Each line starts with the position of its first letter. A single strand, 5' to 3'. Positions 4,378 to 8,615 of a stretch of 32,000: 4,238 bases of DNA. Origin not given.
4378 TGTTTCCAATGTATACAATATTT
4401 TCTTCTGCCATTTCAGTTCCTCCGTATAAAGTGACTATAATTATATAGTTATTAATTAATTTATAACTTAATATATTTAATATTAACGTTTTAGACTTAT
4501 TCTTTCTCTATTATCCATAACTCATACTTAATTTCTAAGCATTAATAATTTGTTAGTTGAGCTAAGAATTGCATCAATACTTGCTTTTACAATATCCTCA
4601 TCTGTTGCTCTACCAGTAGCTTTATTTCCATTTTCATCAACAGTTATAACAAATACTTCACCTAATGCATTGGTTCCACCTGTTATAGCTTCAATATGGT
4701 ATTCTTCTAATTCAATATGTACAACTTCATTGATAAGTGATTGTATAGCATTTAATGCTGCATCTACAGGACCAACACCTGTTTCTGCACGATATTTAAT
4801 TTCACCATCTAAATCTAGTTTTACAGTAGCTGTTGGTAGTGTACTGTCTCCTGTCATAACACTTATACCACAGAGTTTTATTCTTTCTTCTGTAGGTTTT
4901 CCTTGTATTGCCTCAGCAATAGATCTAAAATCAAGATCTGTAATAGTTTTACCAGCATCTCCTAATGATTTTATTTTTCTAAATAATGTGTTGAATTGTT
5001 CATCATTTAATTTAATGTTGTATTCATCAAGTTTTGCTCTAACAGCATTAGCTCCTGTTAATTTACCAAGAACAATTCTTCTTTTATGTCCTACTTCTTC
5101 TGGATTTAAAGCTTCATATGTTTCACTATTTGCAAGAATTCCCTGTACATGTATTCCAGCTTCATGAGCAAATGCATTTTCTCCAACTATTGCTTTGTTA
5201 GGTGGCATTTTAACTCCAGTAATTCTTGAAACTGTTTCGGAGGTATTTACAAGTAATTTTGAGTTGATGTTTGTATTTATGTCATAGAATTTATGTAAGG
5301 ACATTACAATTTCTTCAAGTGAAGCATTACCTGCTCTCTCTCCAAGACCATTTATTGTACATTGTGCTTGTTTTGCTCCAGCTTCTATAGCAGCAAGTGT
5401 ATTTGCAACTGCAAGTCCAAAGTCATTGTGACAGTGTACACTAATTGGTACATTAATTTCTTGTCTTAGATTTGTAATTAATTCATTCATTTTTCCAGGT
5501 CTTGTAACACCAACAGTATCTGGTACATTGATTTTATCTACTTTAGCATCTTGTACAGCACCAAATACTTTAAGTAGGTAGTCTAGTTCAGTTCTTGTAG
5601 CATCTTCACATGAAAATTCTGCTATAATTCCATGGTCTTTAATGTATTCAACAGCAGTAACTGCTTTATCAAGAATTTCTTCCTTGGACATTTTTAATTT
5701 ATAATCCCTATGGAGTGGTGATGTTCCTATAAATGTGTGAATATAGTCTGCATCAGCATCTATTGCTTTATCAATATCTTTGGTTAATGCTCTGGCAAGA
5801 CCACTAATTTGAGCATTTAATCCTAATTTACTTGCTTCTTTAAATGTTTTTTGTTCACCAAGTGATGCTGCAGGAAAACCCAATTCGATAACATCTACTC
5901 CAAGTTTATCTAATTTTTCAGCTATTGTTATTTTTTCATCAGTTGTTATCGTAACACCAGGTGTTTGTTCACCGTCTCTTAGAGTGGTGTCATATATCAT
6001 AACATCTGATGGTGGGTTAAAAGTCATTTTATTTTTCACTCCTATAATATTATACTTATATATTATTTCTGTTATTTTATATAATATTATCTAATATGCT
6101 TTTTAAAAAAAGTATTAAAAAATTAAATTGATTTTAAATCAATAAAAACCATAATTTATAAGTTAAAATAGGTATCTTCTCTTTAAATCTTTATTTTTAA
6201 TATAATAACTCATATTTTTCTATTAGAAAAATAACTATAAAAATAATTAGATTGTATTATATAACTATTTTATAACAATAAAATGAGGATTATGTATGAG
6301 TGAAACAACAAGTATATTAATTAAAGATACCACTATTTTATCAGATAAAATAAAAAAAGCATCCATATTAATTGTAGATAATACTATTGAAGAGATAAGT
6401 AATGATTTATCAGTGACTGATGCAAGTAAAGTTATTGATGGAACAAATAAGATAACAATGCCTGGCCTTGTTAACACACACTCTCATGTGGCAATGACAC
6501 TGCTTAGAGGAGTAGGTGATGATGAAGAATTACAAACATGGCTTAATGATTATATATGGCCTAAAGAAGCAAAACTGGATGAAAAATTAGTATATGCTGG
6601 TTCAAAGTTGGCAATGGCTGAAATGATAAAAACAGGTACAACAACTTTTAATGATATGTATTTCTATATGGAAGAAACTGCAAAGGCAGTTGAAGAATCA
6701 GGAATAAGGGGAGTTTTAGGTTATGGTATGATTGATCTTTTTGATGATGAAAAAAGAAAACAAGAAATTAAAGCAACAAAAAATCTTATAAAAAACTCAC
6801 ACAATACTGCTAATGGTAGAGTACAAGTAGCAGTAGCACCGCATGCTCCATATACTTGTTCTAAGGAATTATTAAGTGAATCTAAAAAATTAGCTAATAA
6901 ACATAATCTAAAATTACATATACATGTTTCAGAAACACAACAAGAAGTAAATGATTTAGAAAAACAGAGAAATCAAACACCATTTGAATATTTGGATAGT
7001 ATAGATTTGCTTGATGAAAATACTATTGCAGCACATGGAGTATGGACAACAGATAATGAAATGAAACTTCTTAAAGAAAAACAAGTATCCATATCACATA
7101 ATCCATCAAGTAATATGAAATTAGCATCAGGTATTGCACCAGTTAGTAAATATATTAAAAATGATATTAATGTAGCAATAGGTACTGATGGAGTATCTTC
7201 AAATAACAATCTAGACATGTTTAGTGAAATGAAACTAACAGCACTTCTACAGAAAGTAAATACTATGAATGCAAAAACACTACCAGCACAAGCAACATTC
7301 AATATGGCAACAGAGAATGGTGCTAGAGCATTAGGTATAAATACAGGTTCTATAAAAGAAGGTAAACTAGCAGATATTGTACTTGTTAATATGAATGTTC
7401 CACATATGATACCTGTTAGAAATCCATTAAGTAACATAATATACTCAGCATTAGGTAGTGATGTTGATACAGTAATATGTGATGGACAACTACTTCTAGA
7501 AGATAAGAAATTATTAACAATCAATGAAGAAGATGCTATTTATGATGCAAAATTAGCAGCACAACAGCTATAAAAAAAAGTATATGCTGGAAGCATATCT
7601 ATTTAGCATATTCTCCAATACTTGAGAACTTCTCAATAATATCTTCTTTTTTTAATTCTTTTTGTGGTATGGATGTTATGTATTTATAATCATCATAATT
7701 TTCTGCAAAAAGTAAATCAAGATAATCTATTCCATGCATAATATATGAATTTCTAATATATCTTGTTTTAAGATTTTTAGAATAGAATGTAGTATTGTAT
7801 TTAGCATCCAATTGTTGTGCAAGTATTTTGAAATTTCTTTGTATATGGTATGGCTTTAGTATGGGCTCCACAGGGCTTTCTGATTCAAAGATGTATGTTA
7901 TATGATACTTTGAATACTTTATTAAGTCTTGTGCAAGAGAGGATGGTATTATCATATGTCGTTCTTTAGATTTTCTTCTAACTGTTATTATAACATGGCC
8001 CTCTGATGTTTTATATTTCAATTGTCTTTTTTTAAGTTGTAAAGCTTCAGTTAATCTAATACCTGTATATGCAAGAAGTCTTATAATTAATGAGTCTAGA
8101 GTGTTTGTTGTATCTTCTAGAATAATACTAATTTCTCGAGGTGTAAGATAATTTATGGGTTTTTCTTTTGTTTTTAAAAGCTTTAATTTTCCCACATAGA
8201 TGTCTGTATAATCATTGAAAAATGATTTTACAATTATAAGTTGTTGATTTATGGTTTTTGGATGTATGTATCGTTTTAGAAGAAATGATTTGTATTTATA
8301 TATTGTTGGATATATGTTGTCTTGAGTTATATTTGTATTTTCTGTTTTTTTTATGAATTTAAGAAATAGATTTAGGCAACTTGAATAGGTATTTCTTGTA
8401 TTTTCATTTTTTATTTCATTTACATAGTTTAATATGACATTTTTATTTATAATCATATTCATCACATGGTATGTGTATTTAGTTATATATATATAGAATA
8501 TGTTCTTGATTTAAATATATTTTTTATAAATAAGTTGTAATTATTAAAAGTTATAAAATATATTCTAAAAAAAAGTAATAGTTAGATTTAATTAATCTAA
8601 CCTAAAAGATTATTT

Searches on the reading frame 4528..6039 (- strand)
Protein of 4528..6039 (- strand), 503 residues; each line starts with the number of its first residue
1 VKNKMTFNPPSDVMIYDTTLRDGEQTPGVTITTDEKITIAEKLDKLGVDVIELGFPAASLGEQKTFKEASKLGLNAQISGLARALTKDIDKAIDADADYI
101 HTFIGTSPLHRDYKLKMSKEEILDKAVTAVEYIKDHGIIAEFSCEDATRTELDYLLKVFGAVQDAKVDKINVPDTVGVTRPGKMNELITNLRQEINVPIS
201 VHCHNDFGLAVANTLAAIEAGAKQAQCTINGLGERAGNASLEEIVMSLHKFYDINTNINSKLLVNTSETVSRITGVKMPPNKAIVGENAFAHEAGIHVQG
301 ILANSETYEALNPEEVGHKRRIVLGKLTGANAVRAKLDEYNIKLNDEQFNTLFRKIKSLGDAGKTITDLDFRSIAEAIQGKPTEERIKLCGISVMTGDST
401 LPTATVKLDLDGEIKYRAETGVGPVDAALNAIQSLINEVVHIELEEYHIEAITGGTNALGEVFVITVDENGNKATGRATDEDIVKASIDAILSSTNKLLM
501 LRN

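Call 5: search_protein_families(library=pfam, proteins=[window:4528-6039:-], max_evalue=0.01)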
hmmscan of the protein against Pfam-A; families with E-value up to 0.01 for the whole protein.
window:4528-6039:- (503 aa): 3 families
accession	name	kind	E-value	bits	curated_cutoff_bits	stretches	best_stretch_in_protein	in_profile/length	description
PF00682.25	HMGL-like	-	1.8e-88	296.7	29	1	13-270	2-260/260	HMGL-like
PF08502.15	LeuA_dimer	-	2.1e-34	118.7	24.9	1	366-499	2-131/131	LeuA allosteric (dimerisation) domain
PF22617.1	HCS_D2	-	1.5e-30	105.8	27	1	284-363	1-81/82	Homocitrate synthase post-HMGL domain-like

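Call 7: search_protein_families(library=ncbifam, proteins=[window:4528-6039:-], max_evalue=0.001)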
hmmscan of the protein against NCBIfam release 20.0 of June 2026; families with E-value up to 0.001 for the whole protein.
window:4528-6039:- (503 aa): 29 families (the best 25 are shown)
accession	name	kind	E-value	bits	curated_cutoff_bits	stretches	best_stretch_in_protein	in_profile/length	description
NF002085.0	PRK00915.1-2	subfamily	6.7e-223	741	517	1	3-501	4-502/504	2-isopropylmalate synthase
NF002086.0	PRK00915.1-3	equivalog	4.2e-166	553.4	532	1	11-500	5-503/516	2-isopropylmalate synthase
TIGR02090.1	LEU1_arch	subfamily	5.8e-162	538.9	484.75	1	13-374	1-362/363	isopropylmalate/citramalate/homocitrate synthases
TIGR00973.1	leuA_bact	equivalog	2.4e-156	521.1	598.7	1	13-496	2-494/494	2-isopropylmalate synthase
NF002087.0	PRK00915.1-4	equivalog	2.4e-155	518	729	1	12-500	6-504/516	2-isopropylmalate synthase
NF002088.0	PRK00915.1-5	equivalog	6.9e-148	493.3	697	1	12-499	3-499/514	2-isopropylmalate synthase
NF041069.1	IPMS_Sufob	equivalog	8e-139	463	600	1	13-378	1-368/371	isopropylmalate synthase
NF002084.0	PRK00915.1-1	equivalog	2.8e-128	428.7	748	1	12-498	4-499/523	2-isopropylmalate synthase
TIGR02146.1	LysS_fung_arch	equivalog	3.3e-109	365.3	413.55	1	15-358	1-344/344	homocitrate synthase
TIGR02660.1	nifV_homocitr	equivalog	1.3e-106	356.9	462.9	1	13-364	2-353/365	homocitrate synthase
TIGR00977.1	citramal_synth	equivalog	1.4e-73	248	450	1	13-500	2-518/526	citramalate synthase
NF042433.1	CitmalDyn_Leptosp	equivalog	1.1e-67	228.8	950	1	9-469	4-476/514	(R)-citramalate synthase CimA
NF042434.1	IPMS_Lepto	equivalog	1.4e-58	198.6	500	1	10-360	3-370/374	2-isopropylmalate synthase LeuA2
NF002991.1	PRK03739.1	subfamily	3.3e-39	135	455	1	18-497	32-550/550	2-isopropylmalate synthase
TIGR00970.1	leuA_yeast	equivalog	1.6e-29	102.9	697.4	2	18-301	32-341/564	2-isopropylmalate synthase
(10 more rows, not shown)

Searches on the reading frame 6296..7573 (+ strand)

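Call 5: search_protein_families(library=pfam, proteins=[window:6296-7573:+], max_evalue=0.01)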
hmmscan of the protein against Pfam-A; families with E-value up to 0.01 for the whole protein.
window:6296-7573:+ (425 aa): 2 families
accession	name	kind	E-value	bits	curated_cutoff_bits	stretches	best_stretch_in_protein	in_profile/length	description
PF01979.26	Amidohydro_1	-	1.3e-85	288.2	25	1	54-399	2-344/345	Amidohydrolase family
PF07969.17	Amidohydro_3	-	5e-18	66.3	29.7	1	182-398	248-469/472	Amidohydrolase family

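Call 7: search_protein_families(library=ncbifam, proteins=[window:6296-7573:+], max_evalue=0.001)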
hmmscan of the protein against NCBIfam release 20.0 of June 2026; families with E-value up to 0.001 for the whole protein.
window:6296-7573:+ (425 aa): 68 families (the best 25 are shown)
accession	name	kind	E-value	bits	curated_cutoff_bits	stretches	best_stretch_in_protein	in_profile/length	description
NF004701.0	PRK06038.1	equivalog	2e-210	699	609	1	3-425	2-426/432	N-ethylammeline chlorohydrolase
NF006252.0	PRK08393.1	equivalog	4e-150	500.6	617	1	6-420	2-418/424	N-ethylammeline chlorohydrolase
NF006549.0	PRK09045.1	equivalog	1.7e-123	412.5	540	1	20-419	28-433/444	TRZ/ATZ family hydrolase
NF005557.0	PRK07228.1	equivalog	2.4e-123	412.1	522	1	16-424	16-436/445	5'-deoxyadenosine deaminase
NF004995.0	PRK06380.1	subfamily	5e-107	358.5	567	1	6-415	2-413/418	metal-dependent hydrolase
NF012037.0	PRK15493.1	equivalog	5.3e-95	318.8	779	1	26-419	32-427/435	bifunctional S-methyl-5'-thioadenosine deaminase/S-adenosylhomocysteine deaminase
NF005211.0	PRK06687.1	equivalog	2.2e-91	306.8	703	1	40-410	42-418/419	TRZ/ATZ family protein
NF006055.0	PRK08203.1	equivalog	2.5e-78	263.6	532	1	16-425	21-450/455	8-oxoguanine deaminase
NF005540.0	PRK07203.1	equivalog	2.9e-68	230.6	444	1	9-425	4-438/444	putative aminohydrolase SsnA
TIGR03314.1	Se_ssnA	subfamily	9.8e-63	212.5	455.5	1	20-424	19-436/441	putative selenium metabolism protein SsnA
NF009059.0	PRK12393.1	equivalog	5.5e-62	210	543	1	18-424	25-454/460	amidohydrolase family protein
NF006056.0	PRK08204.1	subfamily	2.4e-59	201.3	391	1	7-423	5-438/449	hypothetical protein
TIGR02967.1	guan_deamin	equivalog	1.6e-55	188.8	375.4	1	39-373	28-369/401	guanine deaminase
NF004801.0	PRK06151.1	subfamily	5.7e-50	170.6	416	1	42-419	44-456/491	chlorohydrolase family protein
NF006681.0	PRK09229.1-2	equivalog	1.5e-46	159.1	362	2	171-411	195-435/451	formimidoylglutamate deiminase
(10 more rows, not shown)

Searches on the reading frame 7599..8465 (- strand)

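Call 5: search_protein_families(library=pfam, proteins=[window:7599-8465:-], max_evalue=0.01)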
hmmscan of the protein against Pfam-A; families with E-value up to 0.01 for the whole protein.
window:7599-8465:- (288 aa): 3 families
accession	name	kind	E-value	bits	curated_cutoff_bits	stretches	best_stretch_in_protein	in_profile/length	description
PF00589.27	Phage_integrase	-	3.5e-06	27.3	27.1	1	107-222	3-124/172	Phage integrase family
PF13495.12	Phage_int_SAM_4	-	0.00044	21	27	1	19-88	14-80/85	Phage integrase, N-terminal SAM-like domain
PF02899.23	Phage_int_SAM_1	-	0.0015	19.2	22.3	1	19-83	12-76/83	Phage integrase, N-terminal SAM-like domain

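Call 7: search_protein_families(library=ncbifam, proteins=[window:7599-8465:-], max_evalue=0.001)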
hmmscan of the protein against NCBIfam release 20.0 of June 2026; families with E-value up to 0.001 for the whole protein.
window:7599-8465:- (288 aa): 6 families
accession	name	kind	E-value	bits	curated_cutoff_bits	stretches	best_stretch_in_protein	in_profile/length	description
NF040815.2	recomb_XerA_Arch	equivalog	1.3e-21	77.3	220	1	19-237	12-218/263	site-specific tyrosine recombinase/integron integrase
TIGR02249.1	integrase_gron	subfamily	7.9e-10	38.6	265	1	21-191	16-183/315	integron integrase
TIGR02225.1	recomb_XerD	equivalog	1.2e-09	37.9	329.6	1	17-197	11-196/290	site-specific tyrosine recombinase XerD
TIGR02224.1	recomb_XerC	equivalog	9.6e-09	35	335.15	1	20-193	14-196/295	tyrosine recombinase XerC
NF001399.0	PRK00283.1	subfamily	1.6e-06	27.6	279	1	19-188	22-197/300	tyrosine recombinase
NF011946.0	PRK15417.1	equivalog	1.9e-06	27.3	435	1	106-182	116-189/337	integron integrase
